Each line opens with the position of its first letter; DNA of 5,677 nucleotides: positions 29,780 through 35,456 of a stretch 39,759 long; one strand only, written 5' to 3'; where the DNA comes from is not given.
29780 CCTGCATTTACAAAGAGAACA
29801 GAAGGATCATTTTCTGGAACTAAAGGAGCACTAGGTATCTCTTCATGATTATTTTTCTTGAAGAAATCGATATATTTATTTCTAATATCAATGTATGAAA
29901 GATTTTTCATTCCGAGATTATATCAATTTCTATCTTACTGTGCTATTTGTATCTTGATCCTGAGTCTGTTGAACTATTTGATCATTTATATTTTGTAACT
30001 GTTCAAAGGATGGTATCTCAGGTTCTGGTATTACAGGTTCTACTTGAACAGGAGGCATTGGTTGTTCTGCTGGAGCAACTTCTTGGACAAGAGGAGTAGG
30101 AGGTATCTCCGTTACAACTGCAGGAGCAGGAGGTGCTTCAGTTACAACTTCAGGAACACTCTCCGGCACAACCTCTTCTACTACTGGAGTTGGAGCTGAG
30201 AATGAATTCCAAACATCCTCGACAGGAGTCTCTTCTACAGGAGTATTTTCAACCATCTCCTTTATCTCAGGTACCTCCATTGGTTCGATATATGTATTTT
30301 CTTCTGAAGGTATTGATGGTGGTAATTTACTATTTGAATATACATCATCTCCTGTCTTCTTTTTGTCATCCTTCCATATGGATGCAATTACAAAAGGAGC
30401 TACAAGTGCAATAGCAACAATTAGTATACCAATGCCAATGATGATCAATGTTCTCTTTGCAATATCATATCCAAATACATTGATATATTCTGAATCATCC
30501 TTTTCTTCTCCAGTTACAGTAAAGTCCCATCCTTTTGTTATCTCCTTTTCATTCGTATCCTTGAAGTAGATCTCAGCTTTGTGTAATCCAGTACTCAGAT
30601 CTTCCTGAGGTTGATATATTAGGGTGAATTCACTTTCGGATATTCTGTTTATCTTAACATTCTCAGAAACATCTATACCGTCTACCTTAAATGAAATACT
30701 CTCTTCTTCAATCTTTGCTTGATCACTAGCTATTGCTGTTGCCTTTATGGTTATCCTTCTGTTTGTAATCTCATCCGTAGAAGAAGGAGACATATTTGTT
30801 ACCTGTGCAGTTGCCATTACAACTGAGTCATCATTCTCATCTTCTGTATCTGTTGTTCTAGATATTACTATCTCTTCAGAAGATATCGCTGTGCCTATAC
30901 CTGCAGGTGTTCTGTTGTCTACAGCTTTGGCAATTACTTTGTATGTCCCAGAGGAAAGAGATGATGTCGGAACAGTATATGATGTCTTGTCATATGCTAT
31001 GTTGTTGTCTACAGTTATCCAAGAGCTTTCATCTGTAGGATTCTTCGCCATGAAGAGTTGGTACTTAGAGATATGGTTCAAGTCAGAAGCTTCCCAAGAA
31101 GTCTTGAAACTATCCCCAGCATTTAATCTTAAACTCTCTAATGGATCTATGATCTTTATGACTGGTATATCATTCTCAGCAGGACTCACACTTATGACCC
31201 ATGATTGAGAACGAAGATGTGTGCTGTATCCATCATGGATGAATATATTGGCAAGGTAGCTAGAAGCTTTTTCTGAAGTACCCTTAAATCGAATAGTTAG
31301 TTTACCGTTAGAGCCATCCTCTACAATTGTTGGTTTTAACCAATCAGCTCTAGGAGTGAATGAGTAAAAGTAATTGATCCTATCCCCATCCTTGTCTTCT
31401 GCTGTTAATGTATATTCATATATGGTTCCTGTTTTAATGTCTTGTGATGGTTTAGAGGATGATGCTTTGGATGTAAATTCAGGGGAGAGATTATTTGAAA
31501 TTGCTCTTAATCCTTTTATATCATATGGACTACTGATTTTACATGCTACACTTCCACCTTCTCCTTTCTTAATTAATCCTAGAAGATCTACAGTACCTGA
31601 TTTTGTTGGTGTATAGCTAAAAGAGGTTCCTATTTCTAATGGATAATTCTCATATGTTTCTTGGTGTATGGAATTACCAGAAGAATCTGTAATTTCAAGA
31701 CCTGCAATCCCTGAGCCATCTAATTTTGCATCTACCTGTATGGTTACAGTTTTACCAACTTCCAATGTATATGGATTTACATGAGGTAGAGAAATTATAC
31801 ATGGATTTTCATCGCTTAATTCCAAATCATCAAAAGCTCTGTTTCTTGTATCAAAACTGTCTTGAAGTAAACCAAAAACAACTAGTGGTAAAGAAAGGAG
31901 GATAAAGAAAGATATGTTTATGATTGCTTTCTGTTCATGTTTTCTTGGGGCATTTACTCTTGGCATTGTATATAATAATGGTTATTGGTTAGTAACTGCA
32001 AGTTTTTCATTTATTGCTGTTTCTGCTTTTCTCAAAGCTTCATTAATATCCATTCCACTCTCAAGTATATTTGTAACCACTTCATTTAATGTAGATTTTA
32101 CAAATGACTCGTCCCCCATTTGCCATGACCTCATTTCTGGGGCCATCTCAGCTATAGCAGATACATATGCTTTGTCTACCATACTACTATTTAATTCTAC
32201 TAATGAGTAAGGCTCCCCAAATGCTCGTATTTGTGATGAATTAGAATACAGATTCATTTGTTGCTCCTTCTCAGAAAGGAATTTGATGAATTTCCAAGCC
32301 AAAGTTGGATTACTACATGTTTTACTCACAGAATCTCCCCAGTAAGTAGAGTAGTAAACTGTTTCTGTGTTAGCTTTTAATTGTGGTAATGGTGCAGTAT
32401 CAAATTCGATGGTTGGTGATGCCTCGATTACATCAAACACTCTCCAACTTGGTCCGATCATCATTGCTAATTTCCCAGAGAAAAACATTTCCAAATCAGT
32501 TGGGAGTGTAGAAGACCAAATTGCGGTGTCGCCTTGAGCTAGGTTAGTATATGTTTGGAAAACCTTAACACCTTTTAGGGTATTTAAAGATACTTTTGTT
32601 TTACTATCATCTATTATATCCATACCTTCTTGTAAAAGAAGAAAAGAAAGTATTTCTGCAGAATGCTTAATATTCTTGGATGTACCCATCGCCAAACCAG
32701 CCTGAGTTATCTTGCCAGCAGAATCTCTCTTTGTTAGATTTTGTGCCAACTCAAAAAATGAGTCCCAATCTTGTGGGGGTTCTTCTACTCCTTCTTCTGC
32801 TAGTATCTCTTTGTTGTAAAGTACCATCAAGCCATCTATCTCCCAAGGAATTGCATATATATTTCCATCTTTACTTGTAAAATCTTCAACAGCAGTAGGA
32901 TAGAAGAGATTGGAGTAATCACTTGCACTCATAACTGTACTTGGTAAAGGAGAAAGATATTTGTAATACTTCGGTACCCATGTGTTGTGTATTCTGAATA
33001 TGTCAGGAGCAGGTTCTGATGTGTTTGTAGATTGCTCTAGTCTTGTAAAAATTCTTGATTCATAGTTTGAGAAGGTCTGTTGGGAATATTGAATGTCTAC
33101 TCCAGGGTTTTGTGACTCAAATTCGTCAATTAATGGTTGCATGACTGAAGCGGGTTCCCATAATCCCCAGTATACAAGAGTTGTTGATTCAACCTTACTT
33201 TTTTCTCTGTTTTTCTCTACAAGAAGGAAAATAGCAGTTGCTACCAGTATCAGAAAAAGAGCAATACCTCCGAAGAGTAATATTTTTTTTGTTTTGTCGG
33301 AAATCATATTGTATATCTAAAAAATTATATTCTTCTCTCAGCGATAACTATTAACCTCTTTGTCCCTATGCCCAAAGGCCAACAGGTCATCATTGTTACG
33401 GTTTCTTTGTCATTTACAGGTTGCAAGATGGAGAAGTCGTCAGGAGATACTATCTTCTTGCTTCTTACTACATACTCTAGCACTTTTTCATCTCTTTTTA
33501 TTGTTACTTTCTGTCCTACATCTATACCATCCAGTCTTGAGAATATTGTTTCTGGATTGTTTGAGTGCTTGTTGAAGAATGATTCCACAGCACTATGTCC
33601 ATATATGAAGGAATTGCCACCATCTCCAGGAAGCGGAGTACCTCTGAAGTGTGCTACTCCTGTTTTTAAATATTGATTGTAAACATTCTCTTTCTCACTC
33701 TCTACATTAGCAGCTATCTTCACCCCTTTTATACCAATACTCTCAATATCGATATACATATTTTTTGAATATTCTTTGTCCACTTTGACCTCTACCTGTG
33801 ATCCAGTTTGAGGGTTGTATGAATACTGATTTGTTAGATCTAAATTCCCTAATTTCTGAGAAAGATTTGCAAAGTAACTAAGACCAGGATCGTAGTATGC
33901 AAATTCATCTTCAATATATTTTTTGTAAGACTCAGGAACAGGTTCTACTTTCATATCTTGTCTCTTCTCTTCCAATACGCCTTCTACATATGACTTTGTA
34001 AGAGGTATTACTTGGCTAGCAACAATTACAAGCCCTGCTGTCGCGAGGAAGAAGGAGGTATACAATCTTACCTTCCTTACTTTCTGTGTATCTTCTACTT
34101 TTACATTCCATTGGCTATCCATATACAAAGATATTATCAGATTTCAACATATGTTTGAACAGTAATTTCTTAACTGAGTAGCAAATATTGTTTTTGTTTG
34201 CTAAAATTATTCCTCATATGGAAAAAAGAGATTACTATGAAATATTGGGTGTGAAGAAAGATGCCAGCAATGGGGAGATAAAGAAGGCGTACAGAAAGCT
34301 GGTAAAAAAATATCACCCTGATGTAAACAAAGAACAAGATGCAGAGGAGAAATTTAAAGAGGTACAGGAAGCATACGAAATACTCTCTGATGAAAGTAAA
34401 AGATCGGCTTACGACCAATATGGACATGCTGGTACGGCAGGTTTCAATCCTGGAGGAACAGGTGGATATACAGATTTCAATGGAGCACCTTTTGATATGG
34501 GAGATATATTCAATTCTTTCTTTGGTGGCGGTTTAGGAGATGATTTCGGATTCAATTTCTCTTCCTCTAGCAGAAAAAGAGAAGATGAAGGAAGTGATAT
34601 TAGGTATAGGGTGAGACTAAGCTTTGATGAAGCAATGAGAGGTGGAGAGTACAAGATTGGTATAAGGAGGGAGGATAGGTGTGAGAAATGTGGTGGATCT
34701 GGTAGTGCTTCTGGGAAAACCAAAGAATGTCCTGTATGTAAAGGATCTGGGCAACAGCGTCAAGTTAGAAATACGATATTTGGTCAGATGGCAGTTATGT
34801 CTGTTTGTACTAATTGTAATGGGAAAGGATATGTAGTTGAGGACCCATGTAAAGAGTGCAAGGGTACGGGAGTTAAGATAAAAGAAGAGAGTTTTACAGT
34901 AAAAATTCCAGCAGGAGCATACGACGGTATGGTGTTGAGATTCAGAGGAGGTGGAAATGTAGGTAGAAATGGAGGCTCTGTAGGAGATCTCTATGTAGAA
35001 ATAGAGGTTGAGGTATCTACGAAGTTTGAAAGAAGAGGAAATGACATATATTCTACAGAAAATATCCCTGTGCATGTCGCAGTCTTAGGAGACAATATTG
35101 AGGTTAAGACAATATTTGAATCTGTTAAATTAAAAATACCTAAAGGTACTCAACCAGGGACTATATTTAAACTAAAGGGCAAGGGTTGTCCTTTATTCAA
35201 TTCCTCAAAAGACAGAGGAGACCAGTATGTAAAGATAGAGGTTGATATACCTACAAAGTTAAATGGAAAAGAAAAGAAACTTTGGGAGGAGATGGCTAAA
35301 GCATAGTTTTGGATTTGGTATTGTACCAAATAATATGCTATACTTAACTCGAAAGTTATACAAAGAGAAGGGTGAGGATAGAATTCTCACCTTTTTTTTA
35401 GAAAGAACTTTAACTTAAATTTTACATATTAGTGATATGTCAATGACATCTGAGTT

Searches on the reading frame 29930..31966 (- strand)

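Call 6: search_protein_families(library=pfam, proteins=[window:29930-31966:-], max_evalue=0.001)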
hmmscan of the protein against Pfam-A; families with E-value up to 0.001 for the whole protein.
window:29930-31966:- (678 aa): 1 family
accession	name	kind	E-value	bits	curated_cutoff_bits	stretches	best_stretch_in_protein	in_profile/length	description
PF17957.7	Big_7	-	4.1e-08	34.2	24.1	0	268-344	1-68/70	Bacterial Ig domain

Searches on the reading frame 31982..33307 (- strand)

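Call 6: search_protein_families(library=pfam, proteins=[window:31982-33307:-], max_evalue=0.001)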
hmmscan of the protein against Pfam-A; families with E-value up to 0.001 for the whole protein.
window:31982-33307:- (441 aa): 2 families
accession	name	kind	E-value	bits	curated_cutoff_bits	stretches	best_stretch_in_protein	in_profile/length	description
PF13416.11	SBP_bac_8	-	1.1e-33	117.6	27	1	59-355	2-254/279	Bacterial extracellular solute-binding protein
PF01547.30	SBP_bac_1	-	6.1e-30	105.7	26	1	54-351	8-307/307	Bacterial extracellular solute-binding protein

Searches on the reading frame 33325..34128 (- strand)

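Call 6: search_protein_families(library=pfam, proteins=[window:33325-34128:-], max_evalue=0.001)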
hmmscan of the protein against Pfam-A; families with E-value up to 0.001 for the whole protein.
window:33325-34128:- (267 aa): 1 family
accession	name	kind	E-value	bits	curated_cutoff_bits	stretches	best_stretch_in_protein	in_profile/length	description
PF04203.18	Sortase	-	3.3e-24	85.5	26.6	1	135-265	5-124/125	Sortase domain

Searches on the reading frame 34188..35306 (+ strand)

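Call 6: search_protein_families(library=pfam, proteins=[window:34188-35306:+], max_evalue=0.001)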
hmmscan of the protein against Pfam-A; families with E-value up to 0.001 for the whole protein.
window:34188-35306:+ (372 aa): 4 families
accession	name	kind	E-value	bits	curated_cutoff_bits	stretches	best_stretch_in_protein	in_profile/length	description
PF01556.23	DnaJ_C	-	2.1e-44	151.6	26.6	1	138-355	1-152/152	DnaJ C terminal domain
PF00226.36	DnaJ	-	2.3e-28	98.5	27.8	1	15-76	1-63/63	DnaJ domain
PF00684.25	DnaJ_CXXCXGXG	-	2.7e-15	56.8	32.7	1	165-228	1-65/65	DnaJ central domain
PF15777.11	Anti-TRAP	-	0.00033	21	32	0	162-188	10-40/59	Tryptophan RNA-binding attenuator protein inhibitory protein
